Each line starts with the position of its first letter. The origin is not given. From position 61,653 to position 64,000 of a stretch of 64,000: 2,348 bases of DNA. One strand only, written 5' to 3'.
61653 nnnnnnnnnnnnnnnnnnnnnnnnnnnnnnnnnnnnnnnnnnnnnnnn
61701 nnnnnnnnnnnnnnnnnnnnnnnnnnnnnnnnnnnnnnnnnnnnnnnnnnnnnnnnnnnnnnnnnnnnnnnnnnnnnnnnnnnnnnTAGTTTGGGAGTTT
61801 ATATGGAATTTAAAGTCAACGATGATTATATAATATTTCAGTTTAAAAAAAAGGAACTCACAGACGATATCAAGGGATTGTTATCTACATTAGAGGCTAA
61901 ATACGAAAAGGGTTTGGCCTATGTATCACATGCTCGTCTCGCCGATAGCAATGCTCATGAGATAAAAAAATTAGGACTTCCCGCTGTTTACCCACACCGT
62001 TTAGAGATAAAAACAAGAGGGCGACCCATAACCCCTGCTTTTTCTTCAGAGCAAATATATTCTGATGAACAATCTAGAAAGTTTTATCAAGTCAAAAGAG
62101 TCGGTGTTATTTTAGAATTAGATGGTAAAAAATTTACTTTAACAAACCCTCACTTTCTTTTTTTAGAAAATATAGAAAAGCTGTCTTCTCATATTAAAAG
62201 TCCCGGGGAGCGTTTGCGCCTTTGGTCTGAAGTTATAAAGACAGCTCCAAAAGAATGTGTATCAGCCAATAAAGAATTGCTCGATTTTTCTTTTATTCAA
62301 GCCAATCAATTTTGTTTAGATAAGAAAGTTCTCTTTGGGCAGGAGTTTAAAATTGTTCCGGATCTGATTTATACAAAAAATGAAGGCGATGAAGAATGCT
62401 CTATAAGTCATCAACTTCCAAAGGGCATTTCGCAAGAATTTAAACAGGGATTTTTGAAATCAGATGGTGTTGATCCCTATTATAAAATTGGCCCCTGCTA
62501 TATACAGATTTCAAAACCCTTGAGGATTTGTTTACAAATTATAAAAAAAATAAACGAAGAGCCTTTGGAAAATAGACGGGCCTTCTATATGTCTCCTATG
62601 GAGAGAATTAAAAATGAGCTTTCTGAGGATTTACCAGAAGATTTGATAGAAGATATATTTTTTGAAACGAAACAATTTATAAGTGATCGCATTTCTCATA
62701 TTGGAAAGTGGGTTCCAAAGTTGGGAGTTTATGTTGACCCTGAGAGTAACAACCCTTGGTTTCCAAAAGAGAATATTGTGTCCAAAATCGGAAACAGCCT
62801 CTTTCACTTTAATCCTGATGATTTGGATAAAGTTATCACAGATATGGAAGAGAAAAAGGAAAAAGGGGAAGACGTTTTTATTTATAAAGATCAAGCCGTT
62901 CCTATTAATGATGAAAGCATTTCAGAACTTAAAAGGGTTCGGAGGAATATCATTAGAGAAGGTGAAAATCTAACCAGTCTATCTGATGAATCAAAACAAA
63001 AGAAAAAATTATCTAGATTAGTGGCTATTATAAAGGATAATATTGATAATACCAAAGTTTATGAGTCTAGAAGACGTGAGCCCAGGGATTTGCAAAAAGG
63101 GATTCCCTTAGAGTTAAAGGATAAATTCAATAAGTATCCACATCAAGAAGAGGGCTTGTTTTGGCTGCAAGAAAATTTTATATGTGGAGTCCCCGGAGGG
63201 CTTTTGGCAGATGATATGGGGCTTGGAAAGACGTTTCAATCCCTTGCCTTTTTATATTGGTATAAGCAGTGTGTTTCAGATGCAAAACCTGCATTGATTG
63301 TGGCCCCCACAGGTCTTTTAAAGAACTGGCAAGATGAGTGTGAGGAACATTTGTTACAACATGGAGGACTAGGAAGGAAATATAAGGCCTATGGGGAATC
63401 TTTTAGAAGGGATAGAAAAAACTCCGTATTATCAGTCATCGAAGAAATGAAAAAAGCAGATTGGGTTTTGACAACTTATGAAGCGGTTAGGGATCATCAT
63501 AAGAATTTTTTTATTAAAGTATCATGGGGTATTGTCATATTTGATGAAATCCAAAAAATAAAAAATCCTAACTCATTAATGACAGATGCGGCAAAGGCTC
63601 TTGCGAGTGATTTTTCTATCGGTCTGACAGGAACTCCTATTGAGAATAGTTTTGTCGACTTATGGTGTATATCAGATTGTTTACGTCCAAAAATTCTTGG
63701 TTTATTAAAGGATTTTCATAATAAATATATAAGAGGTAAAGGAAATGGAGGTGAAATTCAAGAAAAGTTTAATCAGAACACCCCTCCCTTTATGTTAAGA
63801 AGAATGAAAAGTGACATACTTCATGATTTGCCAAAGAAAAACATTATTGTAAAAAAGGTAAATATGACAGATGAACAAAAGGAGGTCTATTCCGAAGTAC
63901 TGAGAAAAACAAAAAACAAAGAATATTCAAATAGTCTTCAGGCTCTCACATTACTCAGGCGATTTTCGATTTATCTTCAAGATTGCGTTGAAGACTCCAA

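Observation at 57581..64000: Four-gene MotA-like / MotB-like / ZorC-position / SNF2-helicase operon: a type I Zorya (ZorABCD) anti-phage defence system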

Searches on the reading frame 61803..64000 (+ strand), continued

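Call 87: find_encoding_contigs(protein=P0004, flank=10000, max_places=1)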
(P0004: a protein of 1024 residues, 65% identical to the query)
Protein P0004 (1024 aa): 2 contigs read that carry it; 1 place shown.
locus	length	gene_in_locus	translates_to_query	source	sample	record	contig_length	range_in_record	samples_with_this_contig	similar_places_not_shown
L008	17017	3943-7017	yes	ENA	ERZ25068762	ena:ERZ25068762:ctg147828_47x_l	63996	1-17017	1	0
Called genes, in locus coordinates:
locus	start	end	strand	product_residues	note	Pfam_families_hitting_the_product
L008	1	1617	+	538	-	?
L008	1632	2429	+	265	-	-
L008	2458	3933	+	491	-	PF15611:EH_Signature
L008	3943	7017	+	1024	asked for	PF00176:SNF2-rel_dom, PF00270:DEAD (weak), PF04851:ResIII, PF00271:Helicase_C, PF01844:HNH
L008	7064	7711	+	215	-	PF00589:Phage_integrase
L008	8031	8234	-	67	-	-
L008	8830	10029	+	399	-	PF13175:AAA_15 (faint), PF02463:SMC_N (weak), PF13304:AAA_21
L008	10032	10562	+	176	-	PF13707:RloB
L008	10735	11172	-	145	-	-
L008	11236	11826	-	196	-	PF13274:SocA_Panacea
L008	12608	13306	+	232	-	-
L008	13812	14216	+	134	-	PF12728:HTH_17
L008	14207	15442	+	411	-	PF00589:Phage_integrase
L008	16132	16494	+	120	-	PF03852:Vsr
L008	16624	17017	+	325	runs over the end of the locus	PF00145:DNA_methylase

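Call 96: predict_structure(alignment_id=A2)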
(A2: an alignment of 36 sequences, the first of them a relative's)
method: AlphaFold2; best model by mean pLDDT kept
length: 1003 residues; sequences in the alignment: 36
mean_pLDDT: 78.8   pTM: 0.51
mean pLDDT of the five models: 78.8, 78.5, 75.6, 75.3, 72.9
residues with pLDDT >= 90: 176; 70-90: 629; 50-70: 139; < 50: 59
segments of 3 or more residues with pLDDT < 50: 177-180, 193-199, 314-323, 389-411, 668-672, 819-823
pLDDT, mean of each block of 10 residues (from residue 1): 86 75 82 82 90 88 86 72 84 87 91 90 77 72 77 63 76 66 83 48 75 85 80 81 88 85 84 68 76 73 72 41 68 80 88 87 83 86 61 30 35 58 72 89 79 90 82 71 93 91 82 86 90 75 87 92 84 91 80 78 84 70 87 85 77 81 61 61 93 91 83 85 72 83 95 93 87 91 84 69 85 73 63 85 69 69 93 90 82 62 78 84 64 88 88 86 80 88 76 76 49
secondary structure, 60 per line:
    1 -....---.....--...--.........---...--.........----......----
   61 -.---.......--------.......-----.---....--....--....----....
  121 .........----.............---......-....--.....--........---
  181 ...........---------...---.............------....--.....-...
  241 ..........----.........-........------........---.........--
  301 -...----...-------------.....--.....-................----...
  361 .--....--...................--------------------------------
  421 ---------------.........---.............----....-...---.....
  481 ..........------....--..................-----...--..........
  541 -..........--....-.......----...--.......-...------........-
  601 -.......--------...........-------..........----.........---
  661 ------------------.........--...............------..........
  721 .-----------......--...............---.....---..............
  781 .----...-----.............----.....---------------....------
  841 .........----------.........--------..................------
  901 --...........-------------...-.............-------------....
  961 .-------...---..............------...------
elements in order (helices of 4 or more, strands of 3 or more residues): E2-5 E9-13 H21-29 E33-35 E38-42 H43-46 H51-56 E66-72 E81-87 E97-100 E103-106 E109-112 H117-129 H134-146 H150-155 H157-160 E163-167 E170-177 E181-191 E201-203 H207-219 E226-229 E232-236 H238-250 H255-263 H265-272 H279-285 H290-298 E302-304 E309-311 E325-329 E332-336 H338-353 E358-361 E364-367 H370-388 H436-444 H448-460 E465-468 H476-490 E497-500 H503-520 E526-528 H531-540 H542-551 E554-557 H559-565 E575-581 H592-599 E602-608 H617-627 H635-644 H649-657 E679-687 H690-704 H711-721 H733-738 H741-755 E759-763 H767-781 E786-788 H794-806 E811-815 E831-834 H841-849 E860-868 H877-894 H903-913 H931-943 E957-961 E978-982 H983-988

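Call 98: fold_search(model_id=the predicted structure, library=pdb)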
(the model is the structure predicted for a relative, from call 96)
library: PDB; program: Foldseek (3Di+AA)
matches with E <= 10: 1586; with E <= 0.001: 747
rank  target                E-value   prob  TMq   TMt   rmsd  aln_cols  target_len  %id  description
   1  8qy7                  3.6e-48  1.00  0.42  0.47  23.7       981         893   23  Zorya anti-bacteriophage defense system ZorD apo form (released 2024-11-06)
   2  1z63_A                1.2e-27  1.00  0.23  0.45  21.4       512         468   27  Sulfolobus solfataricus SWI2/SNF2 ATPase core in complex with dsDNA (released 2005-05-17)
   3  7oo3_b                2.4e-27  1.00  0.40  0.71  12.1       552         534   23  Pol II-CSB-CSA-DDB1-UVSSA (Structure1) (released 2021-10-06)
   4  7oop_b                1.2e-26  1.00  0.40  0.71  12.1       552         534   23  Pol II-CSB-CSA-DDB1-UVSSA-PAF-SPT6 (Structure 3) (released 2021-10-06)
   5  7oob_b                1.8e-26  1.00  0.40  0.73  11.5       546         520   23  Pol II-CSB-CSA-DDB1-UVSSA-ADPBeF3 (Structure2) (released 2021-10-13)
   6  9hwg_b                2.7e-26  1.00  0.40  0.73  11.4       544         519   24  Structure of the transcribing Pol II-TCR-RECQL5 complex (released 2025-07-16)
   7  7opd_b                6.0e-26  1.00  0.39  0.71  11.8       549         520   23  Pol II-CSB-CRL4CSA-UVSSA-SPT6-PAF (Structure 5) (released 2021-10-06)
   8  9jnp_K                6.3e-26  1.00  0.38  0.77   5.6       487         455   27  Structure of isw1-nucleosome complex in ATP state (released 2025-04-09)
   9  7z8s_E                9.3e-26  1.00  0.35  0.24  17.9       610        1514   22  Mot1:TBP:DNA - post hydrolysis state (released 2023-03-29)
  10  7enn_K                1.0e-25  1.00  0.38  0.67   5.4       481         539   25  The structure of ALC1 bound to the nucleosome (released 2021-07-14)
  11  9bz0_b                1.0e-25  1.00  0.40  0.62  12.6       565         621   23  Structure of an STK19-containing TC-NER complex (released 2024-12-25)
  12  9jnu_K                1.2e-25  1.00  0.38  0.69  16.1       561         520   23  Structure of isw1-nucleosome complex in ADP state (released 2025-04-09)
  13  7zke_E                1.8e-25  1.00  0.35  0.23   6.4       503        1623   25  Mot1:TBP:DNA - pre-hydrolysis state (released 2023-04-26)
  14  7zb5_E                2.8e-25  1.00  0.35  0.25  15.4       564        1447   22  Mot1(1-1836):TBP:DNA - post-hydrolysis complex dimer (released 2023-04-05)
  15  7vdt_A                3.1e-25  1.00  0.38  0.60  15.8       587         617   23  The motor-nucleosome module of human chromatin remodeling PBAF-nucleosome complex (released 2022-05-18)
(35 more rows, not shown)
